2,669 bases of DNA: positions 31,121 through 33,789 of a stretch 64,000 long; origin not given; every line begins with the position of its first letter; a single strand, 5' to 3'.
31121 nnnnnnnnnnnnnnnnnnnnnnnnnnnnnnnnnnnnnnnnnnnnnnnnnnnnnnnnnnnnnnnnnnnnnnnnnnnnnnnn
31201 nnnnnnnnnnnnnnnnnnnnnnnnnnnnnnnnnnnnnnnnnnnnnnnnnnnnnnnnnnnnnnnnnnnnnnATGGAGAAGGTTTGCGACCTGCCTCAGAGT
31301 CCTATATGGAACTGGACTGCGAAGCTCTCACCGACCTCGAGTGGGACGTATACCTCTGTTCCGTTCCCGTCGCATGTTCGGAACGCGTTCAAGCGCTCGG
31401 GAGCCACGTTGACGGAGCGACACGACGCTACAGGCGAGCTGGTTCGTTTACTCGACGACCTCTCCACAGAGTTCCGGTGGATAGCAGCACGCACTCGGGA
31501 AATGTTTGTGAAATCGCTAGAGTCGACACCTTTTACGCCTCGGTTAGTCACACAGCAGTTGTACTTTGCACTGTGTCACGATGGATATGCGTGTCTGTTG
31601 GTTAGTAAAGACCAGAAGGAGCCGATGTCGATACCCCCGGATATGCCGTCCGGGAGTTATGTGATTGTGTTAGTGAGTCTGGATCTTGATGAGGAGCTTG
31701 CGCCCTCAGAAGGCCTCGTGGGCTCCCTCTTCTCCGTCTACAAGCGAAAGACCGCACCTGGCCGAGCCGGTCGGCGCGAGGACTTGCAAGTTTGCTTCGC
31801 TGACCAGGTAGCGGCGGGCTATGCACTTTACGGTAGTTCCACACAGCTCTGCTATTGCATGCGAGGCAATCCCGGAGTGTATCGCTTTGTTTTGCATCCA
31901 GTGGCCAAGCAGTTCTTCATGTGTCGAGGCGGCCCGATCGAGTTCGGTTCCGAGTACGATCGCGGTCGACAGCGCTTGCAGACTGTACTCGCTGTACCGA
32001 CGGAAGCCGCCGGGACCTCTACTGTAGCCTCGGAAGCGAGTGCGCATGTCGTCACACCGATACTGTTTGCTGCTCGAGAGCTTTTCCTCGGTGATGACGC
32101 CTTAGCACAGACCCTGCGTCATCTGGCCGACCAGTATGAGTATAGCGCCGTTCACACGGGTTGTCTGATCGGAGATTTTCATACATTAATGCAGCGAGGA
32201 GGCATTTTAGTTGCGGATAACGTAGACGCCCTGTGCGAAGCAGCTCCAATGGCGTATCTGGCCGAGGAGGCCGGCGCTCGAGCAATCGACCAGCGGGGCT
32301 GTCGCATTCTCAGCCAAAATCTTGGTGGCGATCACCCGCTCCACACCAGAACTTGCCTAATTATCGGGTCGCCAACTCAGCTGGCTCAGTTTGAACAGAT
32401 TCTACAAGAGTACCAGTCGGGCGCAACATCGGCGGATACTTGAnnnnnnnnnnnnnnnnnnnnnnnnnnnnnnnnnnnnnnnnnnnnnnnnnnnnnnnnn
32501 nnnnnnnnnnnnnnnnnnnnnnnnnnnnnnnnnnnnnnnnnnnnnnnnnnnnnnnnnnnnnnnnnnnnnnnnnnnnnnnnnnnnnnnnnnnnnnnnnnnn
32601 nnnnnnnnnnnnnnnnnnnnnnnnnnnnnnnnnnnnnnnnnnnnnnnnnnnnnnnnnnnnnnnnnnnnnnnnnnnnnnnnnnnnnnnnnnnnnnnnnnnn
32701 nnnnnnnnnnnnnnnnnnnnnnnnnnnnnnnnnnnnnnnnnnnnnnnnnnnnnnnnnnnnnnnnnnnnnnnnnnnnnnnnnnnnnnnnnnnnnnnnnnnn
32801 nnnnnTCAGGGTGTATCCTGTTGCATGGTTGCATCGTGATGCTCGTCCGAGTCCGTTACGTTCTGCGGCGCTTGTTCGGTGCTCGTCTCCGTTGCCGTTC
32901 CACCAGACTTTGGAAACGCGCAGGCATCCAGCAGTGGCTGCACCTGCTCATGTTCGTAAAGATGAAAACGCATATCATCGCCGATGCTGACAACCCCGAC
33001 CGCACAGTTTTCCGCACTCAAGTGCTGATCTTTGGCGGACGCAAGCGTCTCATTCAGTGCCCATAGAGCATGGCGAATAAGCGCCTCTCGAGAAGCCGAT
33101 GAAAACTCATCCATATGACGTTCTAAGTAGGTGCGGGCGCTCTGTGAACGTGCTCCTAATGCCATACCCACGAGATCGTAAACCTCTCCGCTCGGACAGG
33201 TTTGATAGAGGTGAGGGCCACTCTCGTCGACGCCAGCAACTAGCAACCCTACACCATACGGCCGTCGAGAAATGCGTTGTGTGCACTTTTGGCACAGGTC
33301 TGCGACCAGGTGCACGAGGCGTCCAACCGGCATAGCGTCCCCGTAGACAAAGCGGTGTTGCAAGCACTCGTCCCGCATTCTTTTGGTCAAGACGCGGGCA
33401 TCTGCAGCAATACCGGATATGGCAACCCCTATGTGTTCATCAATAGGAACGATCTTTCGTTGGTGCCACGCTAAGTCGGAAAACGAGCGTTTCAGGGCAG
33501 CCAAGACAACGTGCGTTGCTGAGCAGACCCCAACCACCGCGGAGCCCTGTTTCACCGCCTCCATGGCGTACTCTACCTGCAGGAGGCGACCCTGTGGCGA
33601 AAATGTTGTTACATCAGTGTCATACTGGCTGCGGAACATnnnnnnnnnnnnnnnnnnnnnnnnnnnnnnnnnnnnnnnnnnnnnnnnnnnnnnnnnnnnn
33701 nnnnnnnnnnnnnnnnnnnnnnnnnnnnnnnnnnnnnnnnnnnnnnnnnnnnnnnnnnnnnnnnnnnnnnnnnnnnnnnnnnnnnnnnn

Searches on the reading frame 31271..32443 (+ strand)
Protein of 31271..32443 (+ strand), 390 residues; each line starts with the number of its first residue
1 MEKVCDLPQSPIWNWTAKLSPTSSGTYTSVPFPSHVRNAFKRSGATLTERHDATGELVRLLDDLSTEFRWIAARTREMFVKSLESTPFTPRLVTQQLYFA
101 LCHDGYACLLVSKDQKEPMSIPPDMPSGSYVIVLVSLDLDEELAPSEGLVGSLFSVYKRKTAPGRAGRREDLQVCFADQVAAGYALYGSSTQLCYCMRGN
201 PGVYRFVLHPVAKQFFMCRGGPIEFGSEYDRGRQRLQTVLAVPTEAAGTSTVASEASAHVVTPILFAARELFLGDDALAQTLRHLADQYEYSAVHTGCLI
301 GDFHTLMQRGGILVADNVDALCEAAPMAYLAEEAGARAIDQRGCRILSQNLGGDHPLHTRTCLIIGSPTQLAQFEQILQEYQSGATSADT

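Call 8: search_protein_families(library=pfam, proteins=[window:31271-32443:+], max_evalue=0.01)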
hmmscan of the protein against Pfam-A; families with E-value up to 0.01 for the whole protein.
window:31271-32443:+ (390 aa): 2 families
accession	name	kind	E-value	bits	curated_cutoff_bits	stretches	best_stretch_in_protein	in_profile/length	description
PF00316.25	FBPase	-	1e-15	58.3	34.8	1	96-218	71-189/191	Fructose-1-6-bisphosphatase, N-terminal domain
PF18913.5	FBPase_C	-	3.1e-10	40.4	27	1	279-378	23-126/127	Fructose-1-6-bisphosphatase, C-terminal domain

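Call 9: find_encoding_contigs(protein=window:31271-32443:+, flank=3000, max_places=6)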
Protein window:31271-32443:+ (390 aa): 23 contigs read that carry it; 6 places shown.
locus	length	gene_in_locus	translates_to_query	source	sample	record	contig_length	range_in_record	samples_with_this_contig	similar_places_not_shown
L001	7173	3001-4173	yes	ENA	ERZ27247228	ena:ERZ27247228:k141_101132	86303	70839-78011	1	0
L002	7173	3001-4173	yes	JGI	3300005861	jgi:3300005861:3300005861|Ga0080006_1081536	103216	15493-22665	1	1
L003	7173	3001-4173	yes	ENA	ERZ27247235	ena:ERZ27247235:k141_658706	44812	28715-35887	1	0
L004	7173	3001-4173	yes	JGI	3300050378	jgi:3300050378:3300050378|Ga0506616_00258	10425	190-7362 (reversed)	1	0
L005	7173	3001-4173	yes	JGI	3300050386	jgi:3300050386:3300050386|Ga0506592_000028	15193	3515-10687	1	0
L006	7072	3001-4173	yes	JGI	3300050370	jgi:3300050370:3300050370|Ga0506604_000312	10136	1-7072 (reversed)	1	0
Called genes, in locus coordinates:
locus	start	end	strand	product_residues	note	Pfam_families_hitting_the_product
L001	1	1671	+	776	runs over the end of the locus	PF12763:EH, PF00036:EF-hand_1 (faint), PF13405:EF-hand_6 (faint), PF13499:EF-hand_7 (faint), PF12763:EH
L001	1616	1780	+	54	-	-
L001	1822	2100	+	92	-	-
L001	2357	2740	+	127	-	-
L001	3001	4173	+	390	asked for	PF00316:FBPase, PF18913:FBPase_C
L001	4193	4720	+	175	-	-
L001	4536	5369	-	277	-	PF10584:Proteasome_A_N, PF00227:Proteasome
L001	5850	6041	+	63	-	-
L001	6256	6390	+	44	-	-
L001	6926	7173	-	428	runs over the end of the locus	PF00501:AMP-binding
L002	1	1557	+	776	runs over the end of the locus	PF12763:EH, PF00036:EF-hand_1 (faint), PF13405:EF-hand_6 (faint), PF13499:EF-hand_7 (faint), PF12763:EH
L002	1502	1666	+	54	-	-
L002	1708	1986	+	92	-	-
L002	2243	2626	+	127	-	-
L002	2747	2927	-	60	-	-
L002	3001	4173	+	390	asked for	PF00316:FBPase, PF18913:FBPase_C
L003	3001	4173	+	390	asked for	PF00316:FBPase, PF18913:FBPase_C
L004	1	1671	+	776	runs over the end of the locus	PF12763:EH, PF00036:EF-hand_1 (faint), PF13405:EF-hand_6 (faint), PF13499:EF-hand_7 (faint), PF12763:EH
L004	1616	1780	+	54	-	-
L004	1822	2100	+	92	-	-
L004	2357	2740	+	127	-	-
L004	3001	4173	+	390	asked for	PF00316:FBPase, PF18913:FBPase_C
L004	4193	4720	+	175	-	-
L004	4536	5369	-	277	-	PF10584:Proteasome_A_N, PF00227:Proteasome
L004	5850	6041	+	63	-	-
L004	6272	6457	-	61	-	-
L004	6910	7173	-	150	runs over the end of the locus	?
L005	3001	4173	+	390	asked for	PF00316:FBPase, PF18913:FBPase_C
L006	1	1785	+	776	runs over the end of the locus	PF12763:EH, PF00036:EF-hand_1 (faint), PF13405:EF-hand_6 (faint), PF13499:EF-hand_7 (faint), PF12763:EH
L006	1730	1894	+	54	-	-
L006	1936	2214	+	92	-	-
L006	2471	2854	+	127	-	-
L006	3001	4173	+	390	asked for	PF00316:FBPase, PF18913:FBPase_C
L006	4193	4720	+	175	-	-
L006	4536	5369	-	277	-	PF10584:Proteasome_A_N, PF00227:Proteasome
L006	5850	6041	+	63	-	-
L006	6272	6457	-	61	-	-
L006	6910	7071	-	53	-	?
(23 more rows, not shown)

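Call 13: list_cluster_members(proteins=[window:31271-32443:+, window:29951-31258:+, window:29776-31197:-, window:32806-33639:-, window:20969-22228:+])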
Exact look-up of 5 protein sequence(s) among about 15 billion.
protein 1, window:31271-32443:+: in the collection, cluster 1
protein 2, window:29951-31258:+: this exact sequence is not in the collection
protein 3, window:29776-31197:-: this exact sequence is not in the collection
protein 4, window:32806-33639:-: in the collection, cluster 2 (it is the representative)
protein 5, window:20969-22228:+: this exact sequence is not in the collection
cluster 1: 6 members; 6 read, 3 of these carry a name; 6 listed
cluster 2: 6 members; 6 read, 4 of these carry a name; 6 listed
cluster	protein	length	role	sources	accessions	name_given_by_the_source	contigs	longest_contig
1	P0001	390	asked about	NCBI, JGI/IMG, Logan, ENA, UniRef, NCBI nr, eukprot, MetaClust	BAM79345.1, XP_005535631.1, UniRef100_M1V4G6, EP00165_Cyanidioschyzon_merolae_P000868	similar to fructose 1,6-bisphosphatase [Cyanidioschyzon merolae strain 10D] | fructose-1,6-bisphosphatase I | Similar to fructose 1,6-bisphosphatase n=1 Tax=Cyanidioschyzon merolae (strain NIES-3377 ...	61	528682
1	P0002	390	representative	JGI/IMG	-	-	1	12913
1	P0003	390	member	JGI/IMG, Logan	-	fructose-1,6-bisphosphatase I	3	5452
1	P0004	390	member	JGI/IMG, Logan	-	fructose-1,6-bisphosphatase I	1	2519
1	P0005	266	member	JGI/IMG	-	-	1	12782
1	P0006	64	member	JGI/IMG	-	-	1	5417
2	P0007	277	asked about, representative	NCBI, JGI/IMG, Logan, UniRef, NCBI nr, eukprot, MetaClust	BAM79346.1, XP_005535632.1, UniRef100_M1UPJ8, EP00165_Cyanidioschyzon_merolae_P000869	20S core proteasome subunit alpha 6 [Cyanidioschyzon merolae strain 10D] | 20S proteasome subunit alpha 6 | Proteasome subunit alpha type n=1 Tax=Cyanidioschyzon merolae (strain NIES-3377 / 10D) ...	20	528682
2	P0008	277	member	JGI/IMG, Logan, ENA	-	20S proteasome subunit alpha 6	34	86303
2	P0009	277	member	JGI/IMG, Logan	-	20S proteasome subunit alpha 6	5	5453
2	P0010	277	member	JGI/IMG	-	20S proteasome subunit alpha 6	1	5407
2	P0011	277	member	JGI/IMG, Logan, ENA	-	-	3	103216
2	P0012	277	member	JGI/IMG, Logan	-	-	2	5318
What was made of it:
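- On Protein-coding tandem-repeat gene: ATG-start ORFs are not in the collection (call 13).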

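Call 25: find_homologous_proteins(query=window:31271-32443:+, max_evalue=1e-10)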
Query window:31271-32443:+ (390 aa): 67 proteins with E <= 1e-10 among 7597 candidates.
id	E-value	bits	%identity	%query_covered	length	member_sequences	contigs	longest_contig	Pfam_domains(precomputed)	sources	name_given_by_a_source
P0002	2.2e-262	888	100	100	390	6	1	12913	PF00316.26,PF18913.6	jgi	-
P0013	8.2e-189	645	74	98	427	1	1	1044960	PF00316.26,PF18913.6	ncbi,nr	ncbi:hypothetical protein CCYA_CCYA01G0404 [Cyanidiococcus yangmingshanensis]|nr:hypothetical protei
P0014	2.3e-174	598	75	91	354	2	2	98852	PF00316.26,PF18913.6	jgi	jgi:fructose-1,6-bisphosphatase I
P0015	6.2e-123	429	54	94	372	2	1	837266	PF00316.26,PF18913.6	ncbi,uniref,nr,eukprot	ncbi:hypothetical protein CDCA_CDCA01G0034 [Cyanidium caldarium]|uniref:Fructose-bisphosphatase n=1 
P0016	1.3e-86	309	79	45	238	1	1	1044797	-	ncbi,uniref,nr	ncbi:hypothetical protein F1559_000684 [Cyanidiococcus yangmingshanensis]|uniref:Uncharacterized pro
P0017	8.2e-58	214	35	94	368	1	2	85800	PF00316.26,PF18913.6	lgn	-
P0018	6.2e-56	208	38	92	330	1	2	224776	PF00316.26,PF18913.6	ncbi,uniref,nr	ncbi:hypothetical protein GpartN1_g4319.t1 [Galdieria partita]|uniref:Fructose-bisphosphatase n=1 Ta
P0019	5.4e-53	198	36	89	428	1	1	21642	PF00316.26,PF18913.6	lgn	-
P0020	3.7e-51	192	34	98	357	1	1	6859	PF00316.26,PF18913.6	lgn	-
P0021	4.0e-51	192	35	89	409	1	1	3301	PF00316.26,PF18913.6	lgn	-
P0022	4.2e-51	192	34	97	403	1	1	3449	PF00316.26,PF18913.6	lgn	-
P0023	9.3e-51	191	33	95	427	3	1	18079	PF00316.26,PF18913.6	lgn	-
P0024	1.6e-50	190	35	94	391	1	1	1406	PF00316.26,PF18913.6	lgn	-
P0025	1.9e-50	190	35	91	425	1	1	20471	PF00316.26,PF18913.6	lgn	-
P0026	2.1e-50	190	35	92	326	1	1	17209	PF00316.26,PF18913.6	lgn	-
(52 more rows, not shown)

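Call 26: find_encoding_contigs(protein=P0013, flank=6000, max_places=2)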
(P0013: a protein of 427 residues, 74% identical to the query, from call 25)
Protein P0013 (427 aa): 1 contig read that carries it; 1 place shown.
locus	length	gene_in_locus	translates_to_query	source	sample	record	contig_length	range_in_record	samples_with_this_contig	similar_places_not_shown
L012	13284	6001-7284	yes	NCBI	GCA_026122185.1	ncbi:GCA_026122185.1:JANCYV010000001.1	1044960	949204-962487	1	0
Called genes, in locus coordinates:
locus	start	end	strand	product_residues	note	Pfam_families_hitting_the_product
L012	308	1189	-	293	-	PF01138:RNase_PH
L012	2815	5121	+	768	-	PF12763:EH, PF13499:EF-hand_7 (faint), PF00036:EF-hand_1 (faint), PF13405:EF-hand_6 (faint), PF12763:EH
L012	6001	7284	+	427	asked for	PF00316:FBPase, PF18913:FBPase_C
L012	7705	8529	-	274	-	PF10584:Proteasome_A_N, PF00227:Proteasome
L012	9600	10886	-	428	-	PF00501:AMP-binding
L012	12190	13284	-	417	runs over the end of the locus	PF01379:Porphobil_deam, PF03900:Porphobil_deamC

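Call 27: find_encoding_contigs(protein=P0014, flank=6000, max_places=2)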
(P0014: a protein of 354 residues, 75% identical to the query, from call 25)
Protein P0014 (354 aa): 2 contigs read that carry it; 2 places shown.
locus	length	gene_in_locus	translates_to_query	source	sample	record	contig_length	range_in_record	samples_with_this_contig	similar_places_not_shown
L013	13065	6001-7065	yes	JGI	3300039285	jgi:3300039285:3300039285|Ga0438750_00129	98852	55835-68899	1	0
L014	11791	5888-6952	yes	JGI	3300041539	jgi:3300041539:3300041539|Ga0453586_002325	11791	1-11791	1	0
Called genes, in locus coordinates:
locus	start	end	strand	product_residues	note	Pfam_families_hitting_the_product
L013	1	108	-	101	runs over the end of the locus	-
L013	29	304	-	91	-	-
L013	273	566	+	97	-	-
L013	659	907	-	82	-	-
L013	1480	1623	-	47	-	-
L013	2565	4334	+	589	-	PF12763:EH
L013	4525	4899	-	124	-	-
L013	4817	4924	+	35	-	-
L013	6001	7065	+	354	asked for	PF00316:FBPase, PF18913:FBPase_C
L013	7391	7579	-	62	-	-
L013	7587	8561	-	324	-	PF10584:Proteasome_A_N, PF00227:Proteasome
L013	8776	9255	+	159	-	-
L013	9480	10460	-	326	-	-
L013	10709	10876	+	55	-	-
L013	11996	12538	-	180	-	-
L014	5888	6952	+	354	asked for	PF00316:FBPase, PF18913:FBPase_C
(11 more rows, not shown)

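Call 28: find_encoding_contigs(protein=P0015, flank=6000, max_places=2)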
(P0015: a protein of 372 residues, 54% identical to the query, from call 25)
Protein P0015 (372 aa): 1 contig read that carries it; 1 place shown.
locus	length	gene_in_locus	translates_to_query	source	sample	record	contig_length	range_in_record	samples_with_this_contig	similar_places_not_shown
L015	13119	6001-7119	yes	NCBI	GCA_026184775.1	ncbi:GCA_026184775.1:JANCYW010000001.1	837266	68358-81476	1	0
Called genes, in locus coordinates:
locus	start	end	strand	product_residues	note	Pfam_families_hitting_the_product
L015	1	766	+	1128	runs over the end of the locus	PF00664:ABC_membrane, PF00005:ABC_tran (weak)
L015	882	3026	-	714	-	PF00719:Pyrophosphatase, PF00316:FBPase, PF18913:FBPase_C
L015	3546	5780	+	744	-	PF12763:EH, PF00036:EF-hand_1 (faint), PF13405:EF-hand_6 (faint), PF12763:EH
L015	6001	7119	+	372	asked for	PF00316:FBPase, PF18913:FBPase_C (weak)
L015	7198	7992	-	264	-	PF10584:Proteasome_A_N, PF00227:Proteasome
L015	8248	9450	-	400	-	PF00501:AMP-binding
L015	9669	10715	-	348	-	PF01379:Porphobil_deam, PF03900:Porphobil_deamC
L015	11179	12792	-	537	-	PF00149:Metallophos, PF14008:Metallophos_C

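Call 40: find_encoding_contigs(protein=P0004, flank=4000, max_places=4)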
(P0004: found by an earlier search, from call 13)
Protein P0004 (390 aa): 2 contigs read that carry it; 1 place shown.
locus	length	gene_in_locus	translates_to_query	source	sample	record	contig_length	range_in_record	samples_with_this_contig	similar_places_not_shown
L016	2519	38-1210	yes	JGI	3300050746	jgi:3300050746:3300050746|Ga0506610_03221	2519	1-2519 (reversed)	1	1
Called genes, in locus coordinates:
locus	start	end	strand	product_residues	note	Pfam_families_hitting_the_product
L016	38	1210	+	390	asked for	PF00316:FBPase, PF18913:FBPase_C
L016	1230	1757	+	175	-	-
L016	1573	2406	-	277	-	PF10584:Proteasome_A_N, PF00227:Proteasome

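Call 41: find_encoding_contigs(protein=P0003, flank=4000, max_places=4)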
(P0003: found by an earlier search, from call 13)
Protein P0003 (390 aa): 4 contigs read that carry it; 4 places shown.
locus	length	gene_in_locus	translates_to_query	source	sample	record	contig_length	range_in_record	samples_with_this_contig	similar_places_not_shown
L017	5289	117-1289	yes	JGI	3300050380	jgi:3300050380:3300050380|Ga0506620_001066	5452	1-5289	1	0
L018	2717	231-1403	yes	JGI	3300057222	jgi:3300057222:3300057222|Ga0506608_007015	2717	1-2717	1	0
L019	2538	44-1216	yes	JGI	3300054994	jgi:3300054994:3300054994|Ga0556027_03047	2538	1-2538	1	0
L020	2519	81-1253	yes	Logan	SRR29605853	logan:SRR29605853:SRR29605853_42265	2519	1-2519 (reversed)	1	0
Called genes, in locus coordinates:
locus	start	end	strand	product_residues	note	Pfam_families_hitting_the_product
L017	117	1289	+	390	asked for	PF00316:FBPase, PF18913:FBPase_C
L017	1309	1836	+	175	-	-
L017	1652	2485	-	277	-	PF10584:Proteasome_A_N, PF00227:Proteasome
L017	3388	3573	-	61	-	-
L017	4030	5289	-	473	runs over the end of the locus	?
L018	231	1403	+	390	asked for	PF00316:FBPase, PF18913:FBPase_C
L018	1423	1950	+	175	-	-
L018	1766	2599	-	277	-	PF10584:Proteasome_A_N, PF00227:Proteasome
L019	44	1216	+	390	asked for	PF00316:FBPase, PF18913:FBPase_C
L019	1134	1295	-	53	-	-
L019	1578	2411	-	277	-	PF10584:Proteasome_A_N, PF00227:Proteasome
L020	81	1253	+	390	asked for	PF00316:FBPase, PF18913:FBPase_C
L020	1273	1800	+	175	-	-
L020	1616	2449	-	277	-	PF10584:Proteasome_A_N, PF00227:Proteasome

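Call 50: find_encoding_contigs(protein=P0009, flank=6000, max_places=8)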
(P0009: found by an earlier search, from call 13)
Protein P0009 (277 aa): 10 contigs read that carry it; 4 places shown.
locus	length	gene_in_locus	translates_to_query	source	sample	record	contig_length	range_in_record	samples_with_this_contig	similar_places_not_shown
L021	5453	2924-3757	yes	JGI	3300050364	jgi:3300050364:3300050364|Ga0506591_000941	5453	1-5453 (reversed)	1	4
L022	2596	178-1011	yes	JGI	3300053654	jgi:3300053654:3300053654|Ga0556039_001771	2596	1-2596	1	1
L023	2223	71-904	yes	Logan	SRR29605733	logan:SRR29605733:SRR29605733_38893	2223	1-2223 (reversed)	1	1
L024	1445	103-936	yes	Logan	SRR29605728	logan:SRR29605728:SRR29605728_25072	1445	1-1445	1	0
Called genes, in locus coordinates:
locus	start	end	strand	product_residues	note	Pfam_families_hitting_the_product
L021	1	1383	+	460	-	?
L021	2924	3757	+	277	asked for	PF10584:Proteasome_A_N, PF00227:Proteasome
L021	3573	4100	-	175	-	-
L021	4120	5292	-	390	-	PF00316:FBPase, PF18913:FBPase_C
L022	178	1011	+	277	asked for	PF10584:Proteasome_A_N, PF00227:Proteasome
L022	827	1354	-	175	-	-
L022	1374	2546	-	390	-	PF00316:FBPase, PF18913:FBPase_C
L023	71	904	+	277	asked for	PF10584:Proteasome_A_N, PF00227:Proteasome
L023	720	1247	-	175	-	-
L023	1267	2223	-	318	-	?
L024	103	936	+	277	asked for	PF10584:Proteasome_A_N, PF00227:Proteasome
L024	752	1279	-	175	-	-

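Call 53: search_solved_structures(query=window:31271-32443:+, max_evalue=0.001, show_alignments=1)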
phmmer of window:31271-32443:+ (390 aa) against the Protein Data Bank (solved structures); distinct sequences matched with E-value up to 0.001: 40.
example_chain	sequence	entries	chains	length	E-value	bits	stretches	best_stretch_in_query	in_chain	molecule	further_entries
5zwk_A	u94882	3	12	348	3.3e-16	62.5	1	50-217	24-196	Fructose-1,6-bisphosphatase 1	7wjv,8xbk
4mjo_A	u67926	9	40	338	3.5e-16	62.4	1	50-217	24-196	Fructose-1,6-bisphosphatase 1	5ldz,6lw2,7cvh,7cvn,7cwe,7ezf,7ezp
2fie_A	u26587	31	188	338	3.6e-16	62.4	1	50-217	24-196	Fructose-1,6-bisphosphatase 1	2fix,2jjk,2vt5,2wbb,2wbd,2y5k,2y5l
1bk4_A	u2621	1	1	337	3.6e-16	62.4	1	52-217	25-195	PROTEIN (FRUCTOSE-1,6-BISPHOSPHATASE)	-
3a29_A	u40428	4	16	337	3.6e-16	62.4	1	50-217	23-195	Fructose-1,6-bisphosphatase 1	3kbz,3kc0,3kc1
1fta_A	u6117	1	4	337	3.7e-16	62.3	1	52-217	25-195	FRUCTOSE-1,6-BISPHOSPHATASE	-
6ls5_A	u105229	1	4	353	4e-16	62.2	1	50-217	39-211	Fructose-1,6-bisphosphatase 1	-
2fhy_A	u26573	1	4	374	5e-16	61.9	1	49-217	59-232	Fructose-1,6-bisphosphatase 1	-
9xv1_A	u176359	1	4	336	5.3e-16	61.8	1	50-217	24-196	Fructose-1,6-bisphosphatase 1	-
2gq1_A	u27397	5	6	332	7.4e-16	61.3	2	120-219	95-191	Fructose-1,6-bisphosphatase | Fructose-bisphosphatase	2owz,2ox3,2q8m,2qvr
4he1_A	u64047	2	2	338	9.6e-16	61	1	52-218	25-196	Fructose-1,6-bisphosphatase isozyme 2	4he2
7wvb_A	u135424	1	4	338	1.7e-15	60.2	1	51-217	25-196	Fructose-1,6-bisphosphatase 1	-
3ifa_A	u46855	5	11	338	2.9e-15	59.4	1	53-218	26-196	Fructose-1,6-bisphosphatase isozyme 2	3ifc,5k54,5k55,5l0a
4gx6_A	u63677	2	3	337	3e-15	59.3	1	53-218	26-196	Fructose-1,6-bisphosphatase 1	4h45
4he0_A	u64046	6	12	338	3.2e-15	59.3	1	53-217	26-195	Fructose-1,6-bisphosphatase isozyme 2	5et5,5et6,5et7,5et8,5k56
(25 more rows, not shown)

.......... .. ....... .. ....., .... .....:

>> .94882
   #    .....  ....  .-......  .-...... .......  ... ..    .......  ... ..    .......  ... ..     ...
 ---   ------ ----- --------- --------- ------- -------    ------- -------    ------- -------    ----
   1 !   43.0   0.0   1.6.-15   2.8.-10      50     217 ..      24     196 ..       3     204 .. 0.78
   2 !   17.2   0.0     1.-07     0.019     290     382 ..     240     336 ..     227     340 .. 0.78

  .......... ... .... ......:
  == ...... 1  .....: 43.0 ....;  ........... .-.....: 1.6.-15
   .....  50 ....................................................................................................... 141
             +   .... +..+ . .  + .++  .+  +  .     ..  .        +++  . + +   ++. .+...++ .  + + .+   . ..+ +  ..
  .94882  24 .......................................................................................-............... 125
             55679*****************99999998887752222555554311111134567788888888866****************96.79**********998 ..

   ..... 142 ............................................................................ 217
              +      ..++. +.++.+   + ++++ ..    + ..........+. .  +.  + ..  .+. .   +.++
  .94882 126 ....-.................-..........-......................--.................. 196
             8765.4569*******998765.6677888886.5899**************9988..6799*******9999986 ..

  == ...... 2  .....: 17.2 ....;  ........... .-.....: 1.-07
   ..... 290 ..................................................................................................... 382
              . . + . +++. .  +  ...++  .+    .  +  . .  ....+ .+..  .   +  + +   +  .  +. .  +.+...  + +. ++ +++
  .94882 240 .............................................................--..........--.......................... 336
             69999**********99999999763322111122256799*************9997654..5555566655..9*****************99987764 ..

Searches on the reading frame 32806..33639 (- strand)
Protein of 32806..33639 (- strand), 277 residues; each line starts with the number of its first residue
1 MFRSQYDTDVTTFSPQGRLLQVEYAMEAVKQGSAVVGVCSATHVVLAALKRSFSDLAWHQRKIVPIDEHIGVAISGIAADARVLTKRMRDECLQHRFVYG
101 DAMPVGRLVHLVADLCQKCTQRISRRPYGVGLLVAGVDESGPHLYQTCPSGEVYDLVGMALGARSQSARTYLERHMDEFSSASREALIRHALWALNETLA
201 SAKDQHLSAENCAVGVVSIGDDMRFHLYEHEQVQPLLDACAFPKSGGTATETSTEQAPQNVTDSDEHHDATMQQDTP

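Call 8: search_protein_families(library=pfam, proteins=[window:32806-33639:-], max_evalue=0.01)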
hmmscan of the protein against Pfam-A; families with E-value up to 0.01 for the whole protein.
window:32806-33639:- (277 aa): 2 families
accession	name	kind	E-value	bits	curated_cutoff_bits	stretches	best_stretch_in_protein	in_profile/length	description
PF00227.31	Proteasome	-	4.6e-48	163.8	22.4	1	29-216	1-188/189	Proteasome subunit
PF10584.14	Proteasome_A_N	-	2.1e-14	53.3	27.7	1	6-28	1-23/23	Proteasome subunit A N-terminal signature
